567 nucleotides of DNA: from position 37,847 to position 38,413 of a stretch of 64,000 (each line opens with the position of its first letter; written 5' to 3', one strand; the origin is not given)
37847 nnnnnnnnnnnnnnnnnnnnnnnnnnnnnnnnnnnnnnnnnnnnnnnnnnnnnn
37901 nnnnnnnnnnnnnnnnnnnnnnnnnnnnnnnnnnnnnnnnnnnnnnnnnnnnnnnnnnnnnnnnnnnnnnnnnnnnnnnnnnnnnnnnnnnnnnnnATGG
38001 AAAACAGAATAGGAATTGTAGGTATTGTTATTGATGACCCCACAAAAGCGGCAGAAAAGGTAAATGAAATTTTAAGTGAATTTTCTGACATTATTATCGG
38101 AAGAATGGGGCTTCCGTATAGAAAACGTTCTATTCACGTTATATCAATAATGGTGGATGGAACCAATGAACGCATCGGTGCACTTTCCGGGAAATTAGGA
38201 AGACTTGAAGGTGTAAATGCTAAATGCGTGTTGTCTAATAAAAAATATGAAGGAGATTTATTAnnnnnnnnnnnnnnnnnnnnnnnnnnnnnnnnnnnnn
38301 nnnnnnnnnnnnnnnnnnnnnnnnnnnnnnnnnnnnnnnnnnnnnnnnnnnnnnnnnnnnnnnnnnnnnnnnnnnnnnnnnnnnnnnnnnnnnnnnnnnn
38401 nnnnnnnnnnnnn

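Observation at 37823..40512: Obligatory read-through terminator with no recognisable riboswitch class, controlling a TM1266-ACT protein plus NMT1-type ABC importer operon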

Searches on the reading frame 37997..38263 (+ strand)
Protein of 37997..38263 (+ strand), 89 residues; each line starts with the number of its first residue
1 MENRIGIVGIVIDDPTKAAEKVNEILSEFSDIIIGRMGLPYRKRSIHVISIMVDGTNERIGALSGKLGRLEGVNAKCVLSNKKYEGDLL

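Call 6: search_protein_families(library=pfam, proteins=[window:37997-38263:+], max_evalue=0.01)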
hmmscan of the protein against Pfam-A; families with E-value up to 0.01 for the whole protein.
window:37997-38263:+ (89 aa): 2 families
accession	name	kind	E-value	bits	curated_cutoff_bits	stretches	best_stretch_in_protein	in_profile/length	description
PF21699.3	TM1266-like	-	1.2e-32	112.1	27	1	4-76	1-73/74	Iron-only hydrogenase system regulator, putative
PF08753.17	NikR_C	-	0.0003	21.4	22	1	5-74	1-70/77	NikR C terminal nickel binding domain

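Call 7: search_protein_families(library=ncbifam, proteins=[window:37997-38263:+], max_evalue=0.01)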
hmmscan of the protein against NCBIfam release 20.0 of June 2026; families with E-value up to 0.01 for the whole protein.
window:37997-38263:+ (89 aa): 3 families
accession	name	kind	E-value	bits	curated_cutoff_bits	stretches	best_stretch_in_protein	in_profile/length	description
TIGR03959.1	hyd_TM1266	equivalog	1.2e-32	111.5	60.8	1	4-79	1-75/76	TM1266 family iron-only hydrogenase system putative regulator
NF052672.1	CPF_0552_fam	subfamily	5.3e-07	29.3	85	1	7-78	3-78/80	CPF_0552 family protein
NF002169.0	PRK01002.1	subfamily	9.3e-05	22.4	111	1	3-76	55-128/141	nickel responsive regulator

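Call 9: find_homologous_proteins(query=window:37997-38263:+, max_evalue=0.00001)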
Query window:37997-38263:+ (89 aa): 131 proteins with E <= 0.00001 among 131 candidates; the best 120 are listed.
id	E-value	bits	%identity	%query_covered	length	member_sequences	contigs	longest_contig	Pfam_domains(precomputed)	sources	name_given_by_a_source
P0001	1.9e-49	183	100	100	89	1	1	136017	PF21699.4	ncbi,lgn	-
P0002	2.2e-43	164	89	98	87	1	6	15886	PF21699.4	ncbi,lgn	-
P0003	1.3e-41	158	85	98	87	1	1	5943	PF21699.4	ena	-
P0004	9.1e-41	156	84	98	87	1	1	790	PF21699.4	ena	-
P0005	1.0e-40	155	84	98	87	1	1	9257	PF21699.4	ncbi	-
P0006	2.0e-40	154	84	98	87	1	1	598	PF21699.4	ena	-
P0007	5.2e-40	153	83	98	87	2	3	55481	PF21699.4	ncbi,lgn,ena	-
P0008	8.8e-40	152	82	100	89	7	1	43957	PF21699.4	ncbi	-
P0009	1.8e-39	151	82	98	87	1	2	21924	PF21699.4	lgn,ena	-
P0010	2.0e-39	151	83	98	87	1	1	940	PF21699.4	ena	-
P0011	6.5e-39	150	80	98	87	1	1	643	PF21699.4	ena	-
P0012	1.6e-37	145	77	98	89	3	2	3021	PF21699.4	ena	-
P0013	1.9e-37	145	76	100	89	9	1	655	PF21699.4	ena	-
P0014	3.0e-37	144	78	98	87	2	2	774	PF21699.4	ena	-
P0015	3.1e-37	144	77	98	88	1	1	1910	PF21699.4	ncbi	-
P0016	3.5e-37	144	78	98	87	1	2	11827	PF21699.4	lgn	-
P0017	3.8e-37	144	79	98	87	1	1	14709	PF21699.4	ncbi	-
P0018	6.2e-37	143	79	98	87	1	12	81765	PF21699.4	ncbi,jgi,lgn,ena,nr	ncbi:MAG: CopG family transcriptional regulator [Clostridiales bacterium]|nr:CopG family transcripti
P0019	6.4e-37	143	78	98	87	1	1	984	PF21699.4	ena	-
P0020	8.8e-37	143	78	98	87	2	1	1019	PF21699.4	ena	-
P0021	1.2e-36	142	77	98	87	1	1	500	PF21699.4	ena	-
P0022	1.3e-36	142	77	98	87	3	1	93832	PF21699.4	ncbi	-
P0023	1.7e-36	142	77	98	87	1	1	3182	PF21699.4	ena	-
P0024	1.7e-36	142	77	98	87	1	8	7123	PF21699.4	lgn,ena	-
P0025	3.2e-36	141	78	98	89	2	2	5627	PF21699.4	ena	-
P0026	6.2e-36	140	75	98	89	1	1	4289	PF21699.4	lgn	-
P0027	7.3e-36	140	77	98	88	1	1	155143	PF21699.4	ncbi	-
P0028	1.4e-35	139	76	98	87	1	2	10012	PF21699.4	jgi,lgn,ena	jgi:putative iron-only hydrogenase system regulator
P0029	1.4e-35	139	76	98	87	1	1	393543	PF21699.4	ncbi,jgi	jgi:putative iron-only hydrogenase system regulator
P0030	1.9e-35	139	76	98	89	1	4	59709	PF21699.4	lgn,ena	-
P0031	2.9e-35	138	74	98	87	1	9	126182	PF21699.4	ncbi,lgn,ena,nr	ncbi:MAG: iron-only hydrogenase system regulator [Clostridia bacterium]|nr:iron-only hydrogenase sys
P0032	5.7e-35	137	76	98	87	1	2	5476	PF21699.4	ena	-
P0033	8.6e-35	136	74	98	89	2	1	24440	PF21699.4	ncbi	-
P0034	9.1e-35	136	77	98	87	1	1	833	PF21699.4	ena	-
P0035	2.8e-34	135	75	98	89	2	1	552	PF21699.4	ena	-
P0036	1.2e-33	133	74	98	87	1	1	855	PF21699.4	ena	-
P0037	1.3e-33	133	74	98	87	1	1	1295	PF08753.18,PF21699.4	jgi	jgi:putative iron-only hydrogenase system regulator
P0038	5.7e-33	131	72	98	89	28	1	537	PF21699.4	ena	-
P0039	6.4e-33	131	70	98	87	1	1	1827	PF21699.4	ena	-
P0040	1.1e-32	130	72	98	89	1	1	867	PF21699.4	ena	-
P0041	6.9e-32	127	68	100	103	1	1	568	PF21699.4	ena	-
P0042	1.5e-31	126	69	94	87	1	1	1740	PF21699.4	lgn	-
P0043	2.2e-31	126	69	96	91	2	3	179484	PF21699.4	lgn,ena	-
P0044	8.7e-31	124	71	94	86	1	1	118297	PF21699.4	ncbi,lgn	-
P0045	9.6e-31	124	71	96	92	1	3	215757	PF21699.4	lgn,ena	-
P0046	2.0e-30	123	68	98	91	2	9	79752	PF21699.4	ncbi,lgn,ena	-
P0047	2.8e-30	122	70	94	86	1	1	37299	PF21699.4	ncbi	-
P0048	1.4e-29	120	69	98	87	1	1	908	PF21699.4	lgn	-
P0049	2.3e-29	119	66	93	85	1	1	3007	PF21699.4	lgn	-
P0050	3.1e-29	119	67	94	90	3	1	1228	PF21699.4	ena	-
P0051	8.5e-29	117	68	96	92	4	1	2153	PF21699.4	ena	-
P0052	1.3e-28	117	62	98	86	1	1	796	PF21699.4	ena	-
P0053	1.8e-27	113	64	96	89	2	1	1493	PF21699.4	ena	-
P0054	2.1e-25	107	63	93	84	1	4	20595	PF21699.4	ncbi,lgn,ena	-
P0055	5.5e-25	105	65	93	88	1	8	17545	PF21699.4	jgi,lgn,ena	jgi:putative iron-only hydrogenase system regulator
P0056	1.6e-24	104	61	94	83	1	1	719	PF21699.4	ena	-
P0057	1.7e-24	104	64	96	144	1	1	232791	PF21699.4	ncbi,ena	-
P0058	2.5e-24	103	60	94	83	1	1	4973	PF21699.4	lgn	-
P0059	1.4e-23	101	62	88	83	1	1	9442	PF21699.4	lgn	-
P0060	5.7e-23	99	59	91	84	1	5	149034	PF21699.4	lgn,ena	-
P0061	2.1e-22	97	60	88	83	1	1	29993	PF21699.4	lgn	-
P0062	6.0e-22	96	58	87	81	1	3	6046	PF21699.4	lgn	-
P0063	1.1e-21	95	56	92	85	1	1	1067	PF21699.4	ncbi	-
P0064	2.1e-21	94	60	90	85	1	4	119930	PF21699.4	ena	-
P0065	3.6e-21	93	57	75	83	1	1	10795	PF21699.4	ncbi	ncbi:MAG: TM1266 family iron-only hydrogenase system putative regulator [Ruminiclostridium sp.]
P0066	1.2e-20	91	59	90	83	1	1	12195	PF21699.4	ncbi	-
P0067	1.7e-20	91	58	90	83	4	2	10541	PF21699.4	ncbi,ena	-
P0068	2.9e-20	90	58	90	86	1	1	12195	PF21699.4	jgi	jgi:putative iron-only hydrogenase system regulator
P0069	5.7e-20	89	55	90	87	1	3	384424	PF21699.4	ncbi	-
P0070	2.4e-19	87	58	87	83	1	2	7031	PF21699.4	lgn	-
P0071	3.2e-19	87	58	88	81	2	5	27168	PF21699.4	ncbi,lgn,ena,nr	ncbi:MAG: iron-only hydrogenase system regulator [Clostridia bacterium]|nr:iron-only hydrogenase sys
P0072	3.7e-19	87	49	89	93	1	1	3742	PF21699.4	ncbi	-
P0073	4.0e-19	87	57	89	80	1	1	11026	PF21699.4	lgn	-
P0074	5.5e-19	86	54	90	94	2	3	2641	PF21699.4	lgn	-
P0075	1.0e-18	85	55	90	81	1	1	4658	PF21699.4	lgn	-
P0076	1.2e-18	85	55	96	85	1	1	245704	PF21699.4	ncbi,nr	ncbi:MAG: iron-only hydrogenase system regulator [Syntrophales bacterium]|nr:iron-only hydrogenase s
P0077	1.6e-18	85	48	91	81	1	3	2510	PF21699.4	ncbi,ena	-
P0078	1.7e-18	84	47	99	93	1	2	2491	PF21699.4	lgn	-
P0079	2.0e-18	84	52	99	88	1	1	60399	PF21699.4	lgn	-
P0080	2.2e-18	84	47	98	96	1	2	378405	PF21699.4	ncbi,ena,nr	ncbi:MAG: iron-only hydrogenase system regulator [Spirochaetales bacterium]|nr:iron-only hydrogenase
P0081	2.8e-18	84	52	93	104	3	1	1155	PF21699.4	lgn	-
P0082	3.6e-18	83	52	98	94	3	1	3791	PF21699.4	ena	-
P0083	5.0e-18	83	51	98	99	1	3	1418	PF21699.4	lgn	-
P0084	7.3e-18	83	55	90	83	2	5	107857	PF21699.4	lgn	-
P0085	8.9e-18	82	52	91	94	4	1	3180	PF21699.4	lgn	-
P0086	9.4e-18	82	55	92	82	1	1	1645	PF21699.4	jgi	-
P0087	9.5e-18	82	52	89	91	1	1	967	PF21699.4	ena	-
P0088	1.1e-17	82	51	91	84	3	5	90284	PF21699.4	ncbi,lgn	-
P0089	1.6e-17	81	52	96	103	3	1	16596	PF21699.4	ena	-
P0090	2.1e-17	81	57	92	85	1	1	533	PF21699.4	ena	-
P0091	2.3e-17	81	51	90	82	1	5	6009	PF21699.4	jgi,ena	-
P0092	2.4e-17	81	52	91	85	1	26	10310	PF21699.4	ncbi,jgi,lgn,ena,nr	ncbi:MAG: CopG family transcriptional regulator [Clostridia bacterium]|nr:CopG family transcriptiona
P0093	2.9e-17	81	48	91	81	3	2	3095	PF21699.4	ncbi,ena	-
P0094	3.6e-17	80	53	88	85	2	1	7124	PF21699.4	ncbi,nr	ncbi:MAG: CopG family transcriptional regulator [Christensenellaceae bacterium]|nr:CopG family trans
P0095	3.7e-17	80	50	85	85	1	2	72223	PF21699.4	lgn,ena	-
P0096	4.3e-17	80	53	87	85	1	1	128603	PF08753.18,PF21699.4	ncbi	-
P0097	5.2e-17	80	54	90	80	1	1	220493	PF21699.4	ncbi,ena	-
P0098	9.5e-17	79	54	92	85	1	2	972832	PF21699.4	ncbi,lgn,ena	-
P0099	9.6e-17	79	54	89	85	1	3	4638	PF21699.4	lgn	-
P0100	1.1e-16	79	51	93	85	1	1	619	PF21699.4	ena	-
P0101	1.1e-16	79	52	92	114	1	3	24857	PF21699.4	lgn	-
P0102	1.3e-16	79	47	87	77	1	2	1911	PF21699.4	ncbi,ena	-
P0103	1.3e-16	79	49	92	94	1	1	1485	PF21699.4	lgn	-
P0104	1.6e-16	78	51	90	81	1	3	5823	PF21699.4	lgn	-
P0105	2.5e-16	78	50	90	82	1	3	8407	PF21699.4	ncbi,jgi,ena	-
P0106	4.0e-16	77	48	91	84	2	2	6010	PF21699.4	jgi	-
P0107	4.5e-16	77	47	91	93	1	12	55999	PF21699.4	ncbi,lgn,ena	-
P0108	4.8e-16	77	51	91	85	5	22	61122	PF21699.4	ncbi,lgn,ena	-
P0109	6.1e-16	76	49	90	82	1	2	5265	PF21699.4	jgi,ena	jgi:putative iron-only hydrogenase system regulator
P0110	6.3e-16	76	47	91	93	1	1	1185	PF21699.4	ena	-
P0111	6.3e-16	76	47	91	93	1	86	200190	PF21699.4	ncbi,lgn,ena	-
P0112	6.3e-16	76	47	91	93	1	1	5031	PF21699.4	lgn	-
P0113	7.8e-16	76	47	91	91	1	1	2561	PF21699.4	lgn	-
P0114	9.3e-16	76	48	91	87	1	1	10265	PF21699.4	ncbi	-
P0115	1.1e-15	76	47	91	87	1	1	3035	PF21699.4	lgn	-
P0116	1.1e-15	76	49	89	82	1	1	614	PF21699.4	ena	-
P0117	3.0e-15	74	48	89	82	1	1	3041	PF21699.4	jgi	jgi:putative iron-only hydrogenase system regulator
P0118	4.6e-15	74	54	90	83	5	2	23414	PF21699.4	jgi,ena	-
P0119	4.7e-15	74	47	88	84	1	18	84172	PF21699.4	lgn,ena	-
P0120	4.8e-15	74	47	88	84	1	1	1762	PF21699.4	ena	-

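Call 13: find_related_loci(query=A2, collection=genome_contigs, flank=5000)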
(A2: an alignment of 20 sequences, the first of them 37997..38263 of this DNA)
Query A2 (89 aa) in genome_contigs; peptide patterns used: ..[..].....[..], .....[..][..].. (x = any residue, [..] = any of these).
215 stretches matched a pattern; 208 encode a relative of the query (tblastn E <= 1e-3); the best 80 are kept; 80 distinct loci.
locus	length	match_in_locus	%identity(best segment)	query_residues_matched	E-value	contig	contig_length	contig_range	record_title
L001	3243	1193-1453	89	1-87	9e-49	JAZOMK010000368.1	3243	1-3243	MAG: Clostridia bacterium isolate T1900045648_YK20190342.MAGScoT_cleanbin_000020 SGB_8182_k141_1554652, whole genome sho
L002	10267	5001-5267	81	1-89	1e-44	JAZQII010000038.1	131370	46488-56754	MAG: Clostridia bacterium isolate T1900044625_TS20190091.MAGScoT_cleanbin_000022 SGB_931_k141_414279, whole genome shotg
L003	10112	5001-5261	79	1-87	3e-43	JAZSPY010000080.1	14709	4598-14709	MAG: Clostridia bacterium isolate T1900044545_TS20190011.MAGScoT_cleanbin_000020 SGB_122_k141_1326758, whole genome shot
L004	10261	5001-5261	77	1-87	5e-43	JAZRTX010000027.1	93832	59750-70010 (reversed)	MAG: Clostridia bacterium isolate T1900045338_YK20190027.MAGScoT_cleanbin_000011 SGB_6637_k141_1398030, whole genome sho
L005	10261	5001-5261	79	1-87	3e-42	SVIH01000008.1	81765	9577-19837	MAG: Clostridiales bacterium isolate SIG404 NODE_7301_length_81765_cov_3.479164, whole genome shotgun sequence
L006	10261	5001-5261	74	1-87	1e-40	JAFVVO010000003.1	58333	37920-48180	MAG: Clostridia bacterium isolate RGIG5434 Sheep_Colon-4__c23137, whole genome shotgun sequence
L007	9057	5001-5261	74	1-87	3e-40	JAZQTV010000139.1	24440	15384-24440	MAG: Clostridia bacterium isolate T1900045185_TC20190181.MAGScoT_cleanbin_000015 SGB_5266_k141_1792888, whole genome sho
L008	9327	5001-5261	75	1-87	6e-40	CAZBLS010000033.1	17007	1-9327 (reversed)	MAG TPA_asm: uncultured Oscillospiraceae bacterium isolate SRP350583_co2_425 genome assembly, contig: NODE_4851_length_1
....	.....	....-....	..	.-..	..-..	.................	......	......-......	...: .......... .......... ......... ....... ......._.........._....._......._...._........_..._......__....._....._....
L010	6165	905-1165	84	1-87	6e-39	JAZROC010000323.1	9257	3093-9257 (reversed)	MAG: Clostridia bacterium isolate T1900045398_YK20190088.MAGScoT_cleanbin_000006 SGB_6966_k141_2188571, whole genome sho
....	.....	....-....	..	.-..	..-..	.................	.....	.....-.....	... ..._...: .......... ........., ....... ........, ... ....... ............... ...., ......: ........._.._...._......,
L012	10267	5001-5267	82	1-89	2e-37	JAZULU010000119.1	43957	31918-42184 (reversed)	MAG: Clostridia bacterium isolate T1900044904_TS20190370.MAGScoT_cleanbin_000013 SGB_3303_k141_1784627, whole genome sho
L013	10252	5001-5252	71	1-84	2e-36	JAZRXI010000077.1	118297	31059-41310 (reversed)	MAG: Clostridia bacterium isolate T1900044951_TA20190004.MAGScoT_cleanbin_000006 SGB_3657_k141_2124981, whole genome sho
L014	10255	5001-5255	69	1-85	3e-36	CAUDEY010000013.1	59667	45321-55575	MAG TPA_asm: uncultured Clostridia bacterium isolate ERR9578208_bin.28_MetaWRAP_v1.3_MAG genome assembly, contig: ERZ185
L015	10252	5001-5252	70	1-84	3e-36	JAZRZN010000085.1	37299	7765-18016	MAG: Clostridia bacterium isolate T1900044948_TA20190001.MAGScoT_cleanbin_000011 SGB_3505_k141_1145690, whole genome sho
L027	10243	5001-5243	57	1-82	2e-27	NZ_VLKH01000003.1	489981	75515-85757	Sedimentibacter saalensis strain DSM 13558 LY60DRAFT_scaffold00003.3, whole genome shotgun sequence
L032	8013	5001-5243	58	2-82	4e-26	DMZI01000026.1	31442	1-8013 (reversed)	MAG TPA_asm: Desulfotomaculum sp. isolate UBA7919 contig_119, whole genome shotgun sequence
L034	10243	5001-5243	57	2-82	7e-26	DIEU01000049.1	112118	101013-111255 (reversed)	MAG TPA_asm: Firmicutes bacterium UBA5766 UBA5766_contig_26539, whole genome shotgun sequence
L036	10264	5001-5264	48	2-89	2e-25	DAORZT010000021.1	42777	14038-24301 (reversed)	MAG TPA_asm: Bacillota bacterium isolate AMR_MDS_1928 NODE_724_length_42777_cov_11.833248, whole genome shotgun sequence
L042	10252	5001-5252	46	1-85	1e-24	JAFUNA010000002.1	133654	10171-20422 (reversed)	MAG: Clostridia bacterium isolate RGIG4643 Roe_deer_Rectum-4__c375, whole genome shotgun sequence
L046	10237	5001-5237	58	1-79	3e-24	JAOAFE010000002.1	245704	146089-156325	MAG: Syntrophales bacterium isolate SKW28 NODE_2_length_245704_cov_9.239514, whole genome shotgun sequence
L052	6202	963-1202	54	1-80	4e-24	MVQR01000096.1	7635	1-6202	MAG: Syntrophus sp. PtaB.Bin001 A4E66_contig000096, whole genome shotgun sequence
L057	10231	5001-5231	56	4-80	4e-24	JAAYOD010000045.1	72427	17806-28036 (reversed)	MAG: Clostridiales bacterium isolate AS21ysBPME_320 204795_AS21, whole genome shotgun sequence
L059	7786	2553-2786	58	4-81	8e-24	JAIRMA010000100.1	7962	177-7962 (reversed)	MAG: Christensenellaceae bacterium isolate Cc175_bin76 k119_2199404, whole genome shotgun sequence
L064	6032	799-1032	56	4-81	2e-23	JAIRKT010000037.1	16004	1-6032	MAG: Christensenellaceae bacterium isolate Cc175_bin14 k119_3323857, whole genome shotgun sequence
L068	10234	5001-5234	55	4-81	3e-23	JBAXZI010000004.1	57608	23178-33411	MAG: Clostridia bacterium isolate SO_2016_CLC_T1_39 scaffold00133_PH3_Jul14_2016, whole genome shotgun sequence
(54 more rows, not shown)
